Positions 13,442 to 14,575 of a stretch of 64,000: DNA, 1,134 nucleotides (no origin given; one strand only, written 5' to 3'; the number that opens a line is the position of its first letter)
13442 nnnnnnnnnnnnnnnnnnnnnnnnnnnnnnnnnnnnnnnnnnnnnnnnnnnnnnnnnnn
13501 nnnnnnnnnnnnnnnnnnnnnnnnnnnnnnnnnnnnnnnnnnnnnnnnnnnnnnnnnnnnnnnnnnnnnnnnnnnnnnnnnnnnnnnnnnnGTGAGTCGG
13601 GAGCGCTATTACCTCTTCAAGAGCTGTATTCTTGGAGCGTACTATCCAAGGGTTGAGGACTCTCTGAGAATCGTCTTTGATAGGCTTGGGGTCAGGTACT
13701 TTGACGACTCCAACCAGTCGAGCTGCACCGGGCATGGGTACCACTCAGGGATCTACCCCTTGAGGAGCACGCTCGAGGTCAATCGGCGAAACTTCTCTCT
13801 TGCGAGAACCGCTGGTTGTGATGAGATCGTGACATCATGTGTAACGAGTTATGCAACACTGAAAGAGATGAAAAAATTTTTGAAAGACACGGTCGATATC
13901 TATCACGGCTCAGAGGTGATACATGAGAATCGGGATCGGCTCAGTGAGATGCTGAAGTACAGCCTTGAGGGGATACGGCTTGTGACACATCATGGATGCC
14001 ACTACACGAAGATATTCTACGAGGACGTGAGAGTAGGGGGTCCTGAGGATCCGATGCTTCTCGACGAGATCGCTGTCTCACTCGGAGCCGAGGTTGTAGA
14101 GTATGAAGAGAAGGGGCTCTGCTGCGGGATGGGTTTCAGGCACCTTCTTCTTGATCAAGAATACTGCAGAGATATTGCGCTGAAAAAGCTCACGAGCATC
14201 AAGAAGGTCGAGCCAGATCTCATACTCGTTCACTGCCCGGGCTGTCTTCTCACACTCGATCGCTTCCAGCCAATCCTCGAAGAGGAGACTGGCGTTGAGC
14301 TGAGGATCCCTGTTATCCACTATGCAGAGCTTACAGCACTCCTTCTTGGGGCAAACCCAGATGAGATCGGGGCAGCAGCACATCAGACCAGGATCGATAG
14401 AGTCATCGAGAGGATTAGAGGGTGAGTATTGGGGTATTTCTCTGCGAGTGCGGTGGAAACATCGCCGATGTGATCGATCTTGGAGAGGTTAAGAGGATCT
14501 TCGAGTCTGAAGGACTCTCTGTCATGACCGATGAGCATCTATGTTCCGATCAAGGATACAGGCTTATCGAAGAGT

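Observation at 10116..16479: Six-gene translationally coupled Fe-S operon: SPASM radical-SAM, orphan protein, NadA paralog, HdrC-like, HdrB-like, HdrA-like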

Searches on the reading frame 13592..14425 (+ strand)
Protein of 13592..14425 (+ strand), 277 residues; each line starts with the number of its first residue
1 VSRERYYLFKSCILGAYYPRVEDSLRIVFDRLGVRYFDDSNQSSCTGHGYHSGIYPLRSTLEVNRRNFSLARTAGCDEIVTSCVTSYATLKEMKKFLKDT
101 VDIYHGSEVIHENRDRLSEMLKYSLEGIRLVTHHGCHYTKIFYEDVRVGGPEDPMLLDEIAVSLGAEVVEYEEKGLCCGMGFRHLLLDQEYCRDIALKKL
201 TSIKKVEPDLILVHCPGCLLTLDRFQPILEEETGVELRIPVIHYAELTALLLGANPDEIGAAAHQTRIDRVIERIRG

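Call 3: search_protein_families(library=pfam, proteins=[window:13592-14425:+], max_evalue=0.01)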
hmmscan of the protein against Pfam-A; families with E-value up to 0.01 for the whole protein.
window:13592-14425:+ (277 aa): 1 family
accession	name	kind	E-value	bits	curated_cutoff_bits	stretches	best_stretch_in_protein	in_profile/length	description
PF02754.22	CCG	-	1.7e-21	76.6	20.6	2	132-223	3-85/85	Cysteine-rich domain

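Call 4: search_protein_families(library=ncbifam, proteins=[window:13592-14425:+], max_evalue=0.01)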
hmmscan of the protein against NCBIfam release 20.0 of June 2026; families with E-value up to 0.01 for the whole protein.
window:13592-14425:+ (277 aa): 6 families
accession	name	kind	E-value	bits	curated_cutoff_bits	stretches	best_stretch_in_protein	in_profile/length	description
NF041780.1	hetero_SS_HdrB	equivalog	1.8e-66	224.5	450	2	97-273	126-303/304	ferredoxin:CoB-CoM heterodisulfide reductase subunit HdrB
TIGR03288.1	CoB_CoM_SS_B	equivalog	2.3e-40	138.7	345.15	2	89-275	104-290/290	CoB--CoM heterodisulfide reductase subunit B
NF042965.1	MFR_anch_SdhE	equivalog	3.3e-18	66.2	500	1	6-261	3-271/282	8-methylmenaquinol:fumarate reductase membrane anchor subunit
NF045670.1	quin_L_LdhH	equivalog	2.3e-16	59.2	800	1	3-223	466-686/706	L-lactate dehydrogenase (quinone) large subunit LdhH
NF008434.0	PRK11274.1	equivalog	9.1e-10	38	333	1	6-224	170-390/409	glycolate oxidase subunit GlcF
NF004898.0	PRK06259.1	equivalog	3.5e-08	32.5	385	1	4-223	262-464/488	fumarate reductase (CoM/CoB) subunit TfrB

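Call 64: find_homologous_proteins(query=window:13592-14425:+, max_evalue=1e-20)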
Query window:13592-14425:+ (277 aa): 85 proteins with E <= 1e-20 among 1629 candidates.
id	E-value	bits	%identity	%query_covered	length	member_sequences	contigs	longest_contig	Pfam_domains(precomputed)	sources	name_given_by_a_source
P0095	8.6e-182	621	99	100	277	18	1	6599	PF02754.22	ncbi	-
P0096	1.0e-150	519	78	100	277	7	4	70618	PF02754.22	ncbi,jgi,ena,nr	ncbi:MAG TPA: heterodisulfide reductase [Candidatus Methanoperedenaceae archaeon]|nr:heterodisulfide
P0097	1.9e-143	495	76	100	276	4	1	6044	PF02754.22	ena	-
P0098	9.1e-131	453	71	99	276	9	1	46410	PF02754.22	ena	-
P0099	1.5e-128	446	68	99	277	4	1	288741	PF02754.22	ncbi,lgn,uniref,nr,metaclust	ncbi:MAG: heterodisulfide reductase subunit B [Candidatus Syntrophoarchaeum caldarius]|uniref:Hetero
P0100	8.8e-128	444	68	100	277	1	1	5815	PF02754.22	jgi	-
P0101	1.6e-109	384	61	100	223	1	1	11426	PF02754.22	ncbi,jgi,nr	ncbi:hypothetical protein B6V01_004860 [Methanosarcinales archaeon ex4572_44]|nr:MAG: hypothetical p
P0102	1.9e-83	298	48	98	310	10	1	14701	PF02754.22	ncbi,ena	-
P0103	4.2e-81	290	46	98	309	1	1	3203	PF02754.22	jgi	jgi:heterodisulfide reductase subunit B1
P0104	1.0e-80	289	46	98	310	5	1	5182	PF02754.22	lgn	-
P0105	5.5e-80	287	45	99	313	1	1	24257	PF02754.22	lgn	-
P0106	6.0e-80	287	47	98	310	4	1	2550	PF02754.22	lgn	-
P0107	1.5e-79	285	47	99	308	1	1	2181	PF02754.22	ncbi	-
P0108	4.8e-78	280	44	99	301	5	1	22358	PF02754.22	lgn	-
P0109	4.1e-77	277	45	98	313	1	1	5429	PF02754.22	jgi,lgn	jgi:heterodisulfide reductase subunit B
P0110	5.8e-77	277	44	98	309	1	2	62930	PF02754.22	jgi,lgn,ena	jgi:heterodisulfide reductase subunit B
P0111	2.7e-76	275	43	99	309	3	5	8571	PF02754.22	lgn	-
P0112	3.9e-76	274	43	99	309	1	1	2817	PF02754.22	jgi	jgi:heterodisulfide reductase subunit B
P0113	9.4e-76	273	43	96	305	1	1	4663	PF02754.22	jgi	jgi:heterodisulfide reductase subunit B1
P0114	1.4e-75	272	48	97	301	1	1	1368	PF02754.22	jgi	jgi:heterodisulfide reductase subunit B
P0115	7.3e-75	270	43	99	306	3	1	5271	PF02754.22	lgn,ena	-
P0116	2.3e-74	268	44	100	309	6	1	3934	PF02754.22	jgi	jgi:heterodisulfide reductase subunit B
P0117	2.4e-74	268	45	98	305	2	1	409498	PF02754.22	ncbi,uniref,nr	ncbi:heterodisulfide reductase [Methanocella sp. CWC-04]|uniref:Heterodisulfide reductase n=2 Tax=Me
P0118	2.9e-74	268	44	98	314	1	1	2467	PF02754.22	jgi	jgi:heterodisulfide reductase subunit B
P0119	7.4e-74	267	43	99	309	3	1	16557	PF02754.22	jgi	jgi:heterodisulfide reductase subunit B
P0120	8.3e-74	267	43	99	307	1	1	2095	PF02754.22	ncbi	-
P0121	1.2e-73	266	43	98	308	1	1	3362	PF02754.22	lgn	-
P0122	1.7e-73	265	46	97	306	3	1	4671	PF02754.22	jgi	jgi:heterodisulfide reductase subunit B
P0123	2.1e-73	265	44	99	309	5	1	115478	PF02754.22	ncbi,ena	-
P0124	2.2e-73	265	42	99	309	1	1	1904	PF02754.22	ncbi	-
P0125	3.3e-73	265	42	99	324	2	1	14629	PF02754.22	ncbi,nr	ncbi:MAG: CoB--CoM heterodisulfide reductase iron-sulfur subunit B family protein [bacterium]|nr:CoB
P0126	4.4e-73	264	42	99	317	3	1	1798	PF02754.22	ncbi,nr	ncbi:MAG: CoB--CoM heterodisulfide reductase iron-sulfur subunit B family protein [Actinomycetota ba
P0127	5.9e-73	264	44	98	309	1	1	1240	PF02754.22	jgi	jgi:heterodisulfide reductase subunit B1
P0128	5.9e-73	264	43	100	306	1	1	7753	PF02754.22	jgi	jgi:heterodisulfide reductase subunit B1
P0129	7.5e-73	263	44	98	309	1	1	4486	PF02754.22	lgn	-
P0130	7.8e-73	263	43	99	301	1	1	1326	PF02754.22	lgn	-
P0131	1.1e-72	263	44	99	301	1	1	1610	PF02754.22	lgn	-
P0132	1.2e-72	263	45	97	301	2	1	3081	PF02754.22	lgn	-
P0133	1.2e-72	263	45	97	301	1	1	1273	PF02754.22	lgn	-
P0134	3.6e-71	258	42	99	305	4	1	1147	PF02754.22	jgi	-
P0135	4.9e-71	257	43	99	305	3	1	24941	PF02754.22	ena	-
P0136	6.9e-71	257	46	91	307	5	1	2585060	PF02754.22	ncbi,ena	-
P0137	1.3e-70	256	42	99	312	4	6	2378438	PF02754.22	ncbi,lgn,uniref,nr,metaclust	ncbi:Heterodisulfide reductase, subunit B [Methanocella conradii HZ254]|uniref:Heterodisulfide reduc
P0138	4.0e-70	254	45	99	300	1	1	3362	PF02754.22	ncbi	-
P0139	1.1e-69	253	43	97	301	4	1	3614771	PF02754.22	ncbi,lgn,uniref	ncbi:CoB--CoM heterodisulfide reductase iron-sulfur subunit B family protein [Methanocella sp. MCL-L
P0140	1.2e-69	253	44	99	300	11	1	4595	PF02754.22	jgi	-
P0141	3.9e-69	251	41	99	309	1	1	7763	PF02754.22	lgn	-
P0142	3.3e-68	248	42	99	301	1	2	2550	PF02754.22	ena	-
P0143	9.7e-68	247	42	98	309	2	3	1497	PF02754.22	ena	-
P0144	8.9e-67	243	41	98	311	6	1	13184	PF02754.22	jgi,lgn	jgi:Heterodisulfide reductase, subunit B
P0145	4.7e-66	241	43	91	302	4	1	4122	PF02754.22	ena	-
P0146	8.0e-66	240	44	91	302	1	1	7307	PF02754.22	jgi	jgi:heterodisulfide reductase subunit B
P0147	9.4e-66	240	44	90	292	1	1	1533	PF02754.22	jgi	jgi:heterodisulfide reductase subunit B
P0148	1.0e-65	240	43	92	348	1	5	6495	PF02754.22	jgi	-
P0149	2.8e-65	239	39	98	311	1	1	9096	PF02754.22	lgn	-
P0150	1.1e-64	237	40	98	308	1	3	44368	PF02754.22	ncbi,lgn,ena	-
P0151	1.3e-64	236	43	90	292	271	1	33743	PF02754.22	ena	-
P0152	3.3e-64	235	42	91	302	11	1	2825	PF02754.22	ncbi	-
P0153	4.2e-64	235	42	90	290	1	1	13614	PF02754.22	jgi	jgi:heterodisulfide reductase subunit B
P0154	4.8e-64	234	42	90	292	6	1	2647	PF02754.22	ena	-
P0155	4.9e-64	234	44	91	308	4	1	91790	PF02754.22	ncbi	ncbi:MAG: heterodisulfide reductase-related iron-sulfur binding cluster [Halobacteriota archaeon]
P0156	5.2e-64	234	41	98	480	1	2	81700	PF12838.13,PF13534.12,PF02754.22,PF13183.12,PF13187.12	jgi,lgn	jgi:heterodisulfide reductase subunit B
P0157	8.0e-64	234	39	98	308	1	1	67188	PF02754.22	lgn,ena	-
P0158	1.2e-63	233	42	90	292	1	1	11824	PF02754.22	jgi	jgi:heterodisulfide reductase subunit B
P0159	1.3e-63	233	43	91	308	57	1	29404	PF02754.22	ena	-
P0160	1.7e-63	233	43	91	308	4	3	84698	PF02754.22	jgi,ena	-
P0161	1.9e-63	233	39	98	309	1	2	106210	PF02754.22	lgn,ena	-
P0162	3.6e-63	232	39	98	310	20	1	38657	PF02754.22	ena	-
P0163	4.7e-63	231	42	90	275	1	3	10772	PF02754.22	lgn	-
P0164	7.8e-63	231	43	90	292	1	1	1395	PF02754.22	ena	-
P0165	1.1e-62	230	43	90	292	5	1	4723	PF02754.22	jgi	jgi:heterodisulfide reductase subunit B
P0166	1.2e-62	230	42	90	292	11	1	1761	PF02754.22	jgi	jgi:heterodisulfide reductase subunit B1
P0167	2.2e-62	229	43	90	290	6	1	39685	PF02754.22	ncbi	ncbi:MAG: CoB--CoM heterodisulfide reductase iron-sulfur subunit B family protein [Halobacteriota ar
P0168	2.3e-62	229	43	90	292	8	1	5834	PF02754.22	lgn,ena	-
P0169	3.9e-62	228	43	91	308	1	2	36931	PF02754.22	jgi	jgi:heterodisulfide reductase subunit B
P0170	1.6e-61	226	38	98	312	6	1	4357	PF02754.22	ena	-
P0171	5.5e-61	224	42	90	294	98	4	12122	PF02754.22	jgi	jgi:heterodisulfide reductase subunit B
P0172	1.1e-60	223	41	91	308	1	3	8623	PF02754.22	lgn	-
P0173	6.9e-60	221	41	90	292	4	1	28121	PF02754.22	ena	-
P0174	5.8e-58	215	40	97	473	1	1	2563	PF02754.22,PF13183.12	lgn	-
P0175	2.1e-55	206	43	81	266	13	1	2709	PF02754.22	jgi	jgi:heterodisulfide reductase subunit B1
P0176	1.6e-54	203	44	74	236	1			PF02754.22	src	-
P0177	3.0e-40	156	39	72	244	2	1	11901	PF02754.22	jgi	jgi:heterodisulfide reductase subunit B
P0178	2.0e-39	154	42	65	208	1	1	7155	PF02754.22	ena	-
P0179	5.7e-38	149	37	72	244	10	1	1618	PF02754.22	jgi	jgi:heterodisulfide reductase subunit B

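Call 65: find_encoding_contigs(protein=P0099, flank=10000, max_places=1)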
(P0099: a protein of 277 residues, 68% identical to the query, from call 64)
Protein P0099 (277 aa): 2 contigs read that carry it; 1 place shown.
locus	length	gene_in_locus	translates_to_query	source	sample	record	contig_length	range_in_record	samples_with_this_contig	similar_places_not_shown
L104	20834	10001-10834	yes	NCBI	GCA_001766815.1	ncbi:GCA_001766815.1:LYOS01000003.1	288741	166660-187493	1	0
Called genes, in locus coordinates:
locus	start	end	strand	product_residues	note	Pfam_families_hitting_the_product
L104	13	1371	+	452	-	PF02783:MCR_beta_N, PF02241:MCR_beta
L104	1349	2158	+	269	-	PF02240:MCR_gamma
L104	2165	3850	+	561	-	PF02745:MCR_alpha_N, PF02249:MCR_alpha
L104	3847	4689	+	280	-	PF13793:Pribosyltran_N, PF00156:Pribosyltran, PF14572:Pribosyl_synth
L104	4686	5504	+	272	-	PF08501:Shikimate_dh_N, PF01488:Shikimate_DH, PF18317:SDH_C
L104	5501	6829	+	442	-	PF00070:Pyr_redox (faint), PF01266:DAO (faint), PF01488:Shikimate_DH (faint), PF02254:TrkA_N, PF02080:TrkA_C, PF13241:NAD_binding_7 (weak), PF02254:TrkA_N, PF02080:TrkA_C, +6 more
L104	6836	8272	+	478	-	PF02386:TrkH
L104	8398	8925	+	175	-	PF02830:V4R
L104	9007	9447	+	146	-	PF01243:PNPOx_N, PF12900:Pyridox_ox_2 (weak)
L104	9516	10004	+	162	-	PF13183:Fer4_8, PF13237:Fer4_10 (weak), PF13187:Fer4_9, PF13534:Fer4_17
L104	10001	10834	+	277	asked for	PF02754:CCG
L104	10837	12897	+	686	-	PF07992:Pyr_redox_2 (faint), PF01266:DAO (weak), PF12831:FAD_oxidored (weak), PF13450:NAD_binding_8 (weak), PF12838:Fer4_7 (faint), PF13183:Fer4_8 (faint), PF13187:Fer4_9 (weak), PF02662:FlpD, +2 more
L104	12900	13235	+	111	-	PF04038:DHNA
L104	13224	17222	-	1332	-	PF20511:PMI_typeI_cat (weak), PF07883:Cupin_2 (faint), PF21621:MPI_cupin_dom, PF02878:PGM_PMM_I, PF02879:PGM_PMM_II, PF02880:PGM_PMM_III, PF00408:PGM_PMM_IV (weak)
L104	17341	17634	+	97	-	-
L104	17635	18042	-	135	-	PF02662:FlpD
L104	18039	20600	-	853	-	PF00070:Pyr_redox (weak), PF00890:FAD_binding_2 (weak), PF01266:DAO, PF07992:Pyr_redox_2, PF12831:FAD_oxidored, PF13450:NAD_binding_8, PF13738:Pyr_redox_3, PF07992:Pyr_redox_2, +11 more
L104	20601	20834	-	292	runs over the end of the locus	PF02754:CCG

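Call 66: find_encoding_contigs(protein=P0098, flank=10000, max_places=1)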
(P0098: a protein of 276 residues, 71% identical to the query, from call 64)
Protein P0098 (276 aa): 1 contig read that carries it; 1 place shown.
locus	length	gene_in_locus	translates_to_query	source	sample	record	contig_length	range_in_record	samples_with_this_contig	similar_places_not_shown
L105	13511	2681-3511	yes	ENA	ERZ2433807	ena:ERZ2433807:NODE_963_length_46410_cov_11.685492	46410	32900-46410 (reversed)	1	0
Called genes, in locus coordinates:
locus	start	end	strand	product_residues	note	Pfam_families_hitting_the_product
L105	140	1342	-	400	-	PF01960:ArgJ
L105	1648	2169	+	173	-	PF02830:V4R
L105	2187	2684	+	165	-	PF13183:Fer4_8, PF13237:Fer4_10 (weak), PF13187:Fer4_9, PF13534:Fer4_17 (weak)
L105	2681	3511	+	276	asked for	PF02754:CCG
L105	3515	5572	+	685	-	PF12837:Fer4_6 (faint), PF01266:DAO (faint), PF07992:Pyr_redox_2 (faint), PF12831:FAD_oxidored (weak), PF13450:NAD_binding_8 (weak), PF12838:Fer4_7 (faint), PF13187:Fer4_9 (weak), PF02662:FlpD, +4 more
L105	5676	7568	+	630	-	PF00330:Aconitase, PF00694:Aconitase_C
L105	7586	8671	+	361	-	-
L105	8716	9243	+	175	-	PF00156:Pribosyltran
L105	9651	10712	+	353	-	PF02926:THUMP, PF01555:N6_N4_Mtase (faint), PF01170:UPF0020, PF08241:Methyltransf_11 (faint), PF13649:Methyltransf_25 (faint), PF13847:Methyltransf_31 (faint)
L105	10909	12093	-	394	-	PF00083:Sugar_tr, PF05977:MFS_3 (weak), PF12832:MFS_1_like, PF07690:MFS_1, PF05977:MFS_3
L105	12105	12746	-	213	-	PF13241:NAD_binding_7, PF14824:Sirohm_synth_M (weak)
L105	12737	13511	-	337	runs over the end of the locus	PF00752:XPG_N, PF00867:XPG_I, PF01367:5_3_exonuc (weak)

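Call 80: search_protein_families(library=ncbifam, proteins=[L104:8398-8925:+, L104:9007-9447:+], max_evalue=0.00001)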
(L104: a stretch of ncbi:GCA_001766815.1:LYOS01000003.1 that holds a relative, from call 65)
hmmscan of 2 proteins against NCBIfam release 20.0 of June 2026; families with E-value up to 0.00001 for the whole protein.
L104:8398-8925:+ (175 aa): 1 family
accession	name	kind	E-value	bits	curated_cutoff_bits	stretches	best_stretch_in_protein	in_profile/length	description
NF053755.1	MsvR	equivalog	1.4e-08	34.7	220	1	60-169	132-236/236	transcriptional factor MsvR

L104:9007-9447:+ (146 aa): 2 families
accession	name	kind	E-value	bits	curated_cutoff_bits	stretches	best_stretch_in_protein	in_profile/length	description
NF004231.0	PRK05679.1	subfamily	5.9e-08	32.4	129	1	11-101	43-129/213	pyridoxal 5'-phosphate synthase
TIGR00558.3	pdxH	equivalog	3e-07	30.2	180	1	12-103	20-107/190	pyridoxamine 5'-phosphate oxidase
